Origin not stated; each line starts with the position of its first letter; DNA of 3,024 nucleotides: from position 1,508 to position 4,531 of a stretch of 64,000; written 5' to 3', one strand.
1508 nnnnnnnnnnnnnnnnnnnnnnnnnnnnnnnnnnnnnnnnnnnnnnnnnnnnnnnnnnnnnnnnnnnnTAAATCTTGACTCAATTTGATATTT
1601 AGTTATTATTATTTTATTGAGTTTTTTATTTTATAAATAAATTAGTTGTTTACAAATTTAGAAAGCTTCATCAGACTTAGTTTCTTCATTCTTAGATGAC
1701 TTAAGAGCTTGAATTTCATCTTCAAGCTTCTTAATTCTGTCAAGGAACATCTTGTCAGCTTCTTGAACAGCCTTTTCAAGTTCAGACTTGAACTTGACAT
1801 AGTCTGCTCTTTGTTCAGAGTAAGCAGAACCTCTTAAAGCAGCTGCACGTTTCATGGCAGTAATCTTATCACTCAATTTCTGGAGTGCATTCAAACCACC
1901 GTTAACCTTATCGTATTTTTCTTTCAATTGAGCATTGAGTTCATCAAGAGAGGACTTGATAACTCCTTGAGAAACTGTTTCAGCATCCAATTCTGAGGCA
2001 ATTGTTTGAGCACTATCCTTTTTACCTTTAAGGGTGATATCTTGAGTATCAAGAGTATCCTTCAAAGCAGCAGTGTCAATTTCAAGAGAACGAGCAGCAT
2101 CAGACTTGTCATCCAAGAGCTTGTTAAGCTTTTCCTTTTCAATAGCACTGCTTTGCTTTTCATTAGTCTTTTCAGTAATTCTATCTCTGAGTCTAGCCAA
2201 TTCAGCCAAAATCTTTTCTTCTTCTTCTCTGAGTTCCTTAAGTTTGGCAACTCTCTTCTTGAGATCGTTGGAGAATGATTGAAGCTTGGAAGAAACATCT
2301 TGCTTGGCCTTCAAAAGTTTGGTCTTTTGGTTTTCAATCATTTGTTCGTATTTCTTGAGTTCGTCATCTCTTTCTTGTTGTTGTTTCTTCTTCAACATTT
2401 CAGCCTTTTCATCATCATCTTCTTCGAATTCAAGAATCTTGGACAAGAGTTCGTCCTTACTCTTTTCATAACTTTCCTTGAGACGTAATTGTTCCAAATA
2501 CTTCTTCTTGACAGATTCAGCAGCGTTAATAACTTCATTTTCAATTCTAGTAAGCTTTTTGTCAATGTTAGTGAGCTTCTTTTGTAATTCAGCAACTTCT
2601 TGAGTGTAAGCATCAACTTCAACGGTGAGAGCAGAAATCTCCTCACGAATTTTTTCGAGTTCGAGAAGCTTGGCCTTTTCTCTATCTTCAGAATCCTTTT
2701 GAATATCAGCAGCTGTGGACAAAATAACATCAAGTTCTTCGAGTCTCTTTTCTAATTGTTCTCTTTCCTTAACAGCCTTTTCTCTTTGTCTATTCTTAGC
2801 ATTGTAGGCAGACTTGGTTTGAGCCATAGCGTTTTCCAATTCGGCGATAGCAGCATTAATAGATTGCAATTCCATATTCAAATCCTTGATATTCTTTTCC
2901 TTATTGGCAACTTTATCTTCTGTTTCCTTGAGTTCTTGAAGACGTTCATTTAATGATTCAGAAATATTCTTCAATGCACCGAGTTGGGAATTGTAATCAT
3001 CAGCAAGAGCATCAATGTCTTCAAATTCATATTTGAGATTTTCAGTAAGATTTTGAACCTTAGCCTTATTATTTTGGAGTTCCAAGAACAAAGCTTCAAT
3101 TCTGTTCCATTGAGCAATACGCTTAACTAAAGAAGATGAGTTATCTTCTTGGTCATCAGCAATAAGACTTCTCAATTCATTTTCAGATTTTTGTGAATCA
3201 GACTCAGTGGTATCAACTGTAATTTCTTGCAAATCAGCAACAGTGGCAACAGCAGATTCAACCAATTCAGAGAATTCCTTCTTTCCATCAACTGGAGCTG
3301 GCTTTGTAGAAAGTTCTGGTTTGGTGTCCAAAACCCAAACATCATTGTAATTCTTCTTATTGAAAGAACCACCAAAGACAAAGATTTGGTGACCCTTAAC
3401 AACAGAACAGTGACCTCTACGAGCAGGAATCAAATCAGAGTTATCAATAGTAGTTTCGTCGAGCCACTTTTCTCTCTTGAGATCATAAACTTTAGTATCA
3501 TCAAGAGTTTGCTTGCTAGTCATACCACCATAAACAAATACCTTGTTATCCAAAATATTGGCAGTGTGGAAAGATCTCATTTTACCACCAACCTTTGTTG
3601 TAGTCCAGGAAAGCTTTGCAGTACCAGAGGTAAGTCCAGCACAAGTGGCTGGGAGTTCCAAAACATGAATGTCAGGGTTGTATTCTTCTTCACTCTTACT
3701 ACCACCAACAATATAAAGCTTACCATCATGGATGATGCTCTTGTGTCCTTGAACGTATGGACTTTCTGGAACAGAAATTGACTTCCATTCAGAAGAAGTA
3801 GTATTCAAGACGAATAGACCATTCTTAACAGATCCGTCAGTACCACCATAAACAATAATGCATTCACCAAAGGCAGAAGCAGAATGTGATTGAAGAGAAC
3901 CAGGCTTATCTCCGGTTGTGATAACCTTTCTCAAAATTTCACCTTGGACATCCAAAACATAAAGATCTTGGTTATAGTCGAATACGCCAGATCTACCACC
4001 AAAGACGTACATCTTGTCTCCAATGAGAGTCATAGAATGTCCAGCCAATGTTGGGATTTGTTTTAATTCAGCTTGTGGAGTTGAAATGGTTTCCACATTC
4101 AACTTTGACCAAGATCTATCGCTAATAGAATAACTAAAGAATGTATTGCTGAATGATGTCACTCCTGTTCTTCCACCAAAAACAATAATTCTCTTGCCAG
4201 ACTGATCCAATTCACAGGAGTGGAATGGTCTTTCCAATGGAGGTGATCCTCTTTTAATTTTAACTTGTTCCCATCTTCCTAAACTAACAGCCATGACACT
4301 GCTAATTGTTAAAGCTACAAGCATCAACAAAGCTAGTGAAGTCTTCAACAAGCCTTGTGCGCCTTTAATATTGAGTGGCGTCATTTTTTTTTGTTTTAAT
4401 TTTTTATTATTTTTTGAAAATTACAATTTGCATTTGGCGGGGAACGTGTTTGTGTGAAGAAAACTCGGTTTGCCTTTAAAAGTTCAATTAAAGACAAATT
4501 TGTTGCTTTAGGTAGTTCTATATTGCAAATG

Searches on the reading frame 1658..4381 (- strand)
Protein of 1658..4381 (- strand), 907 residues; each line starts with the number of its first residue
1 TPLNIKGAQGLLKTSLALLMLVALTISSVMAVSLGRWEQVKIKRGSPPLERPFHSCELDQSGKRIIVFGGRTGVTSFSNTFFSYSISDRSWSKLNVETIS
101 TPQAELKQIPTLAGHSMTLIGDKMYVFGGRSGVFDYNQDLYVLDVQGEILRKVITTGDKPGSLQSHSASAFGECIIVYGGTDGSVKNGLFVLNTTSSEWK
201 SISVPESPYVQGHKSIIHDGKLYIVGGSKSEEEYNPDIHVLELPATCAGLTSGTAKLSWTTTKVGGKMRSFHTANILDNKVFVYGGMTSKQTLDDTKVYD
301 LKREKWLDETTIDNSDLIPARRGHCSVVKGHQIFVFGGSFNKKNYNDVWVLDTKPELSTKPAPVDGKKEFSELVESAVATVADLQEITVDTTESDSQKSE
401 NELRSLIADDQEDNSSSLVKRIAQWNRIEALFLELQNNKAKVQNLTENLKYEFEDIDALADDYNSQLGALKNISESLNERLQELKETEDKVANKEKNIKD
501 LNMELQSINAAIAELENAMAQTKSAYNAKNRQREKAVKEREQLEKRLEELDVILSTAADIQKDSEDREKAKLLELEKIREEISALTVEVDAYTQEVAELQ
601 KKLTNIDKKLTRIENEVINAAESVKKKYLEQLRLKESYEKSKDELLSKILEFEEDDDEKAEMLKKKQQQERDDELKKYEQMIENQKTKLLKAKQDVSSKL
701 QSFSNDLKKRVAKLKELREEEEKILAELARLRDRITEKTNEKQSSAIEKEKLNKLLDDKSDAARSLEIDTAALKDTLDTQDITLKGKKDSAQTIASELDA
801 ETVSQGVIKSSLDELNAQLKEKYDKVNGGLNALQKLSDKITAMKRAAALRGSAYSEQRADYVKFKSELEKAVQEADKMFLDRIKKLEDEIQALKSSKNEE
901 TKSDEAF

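Call 25: search_protein_families(library=pfam, proteins=[window:1658-4381:-], max_evalue=0.001)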
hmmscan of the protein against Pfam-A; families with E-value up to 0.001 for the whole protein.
window:1658-4381:- (907 aa): 10 families
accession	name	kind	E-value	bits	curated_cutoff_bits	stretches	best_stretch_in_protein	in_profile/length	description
PF24681.1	Kelch_KLHDC2_KLHL20_DRC7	-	1.2e-59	201.8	50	2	33-227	34-221/221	KLHDC2/KLHL20/DRC7 Kelch-repeats domain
PF24981.1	Beta-prop_ATRN-LZTR1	-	4.2e-40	138.2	50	3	32-158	22-143/289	Attractin/LZTR1 beta-propeller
PF01344.31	Kelch_1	-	4.7e-35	119.1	20.1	3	268-306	1-39/46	Kelch motif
PF13415.12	Kelch_3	-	4.1e-28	97.4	22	2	278-328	1-47/48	Galactose oxidase, central domain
PF13418.12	Kelch_4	-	1e-27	96.2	21.6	3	269-310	2-42/49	Galactose oxidase, central domain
PF13964.12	Kelch_6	-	3.8e-26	90.6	25.3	1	54-94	5-43/50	Kelch motif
PF13854.13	Kelch_HCF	-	3.9e-23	82.7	113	1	60-229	74-259/345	Host cell factor, Kelch-repeats domain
PF07646.21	Kelch_2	-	2.5e-19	68.6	21.3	0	321-354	2-37/48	Kelch motif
PF25210.1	Kelch_FKB95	-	5.1e-14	53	70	1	113-236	34-157/268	FKB95, Kelch-repeats domain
PF24996.1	NANM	-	5.2e-10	39.1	45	0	262-347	47-132/350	N-acetylneuraminate epimerase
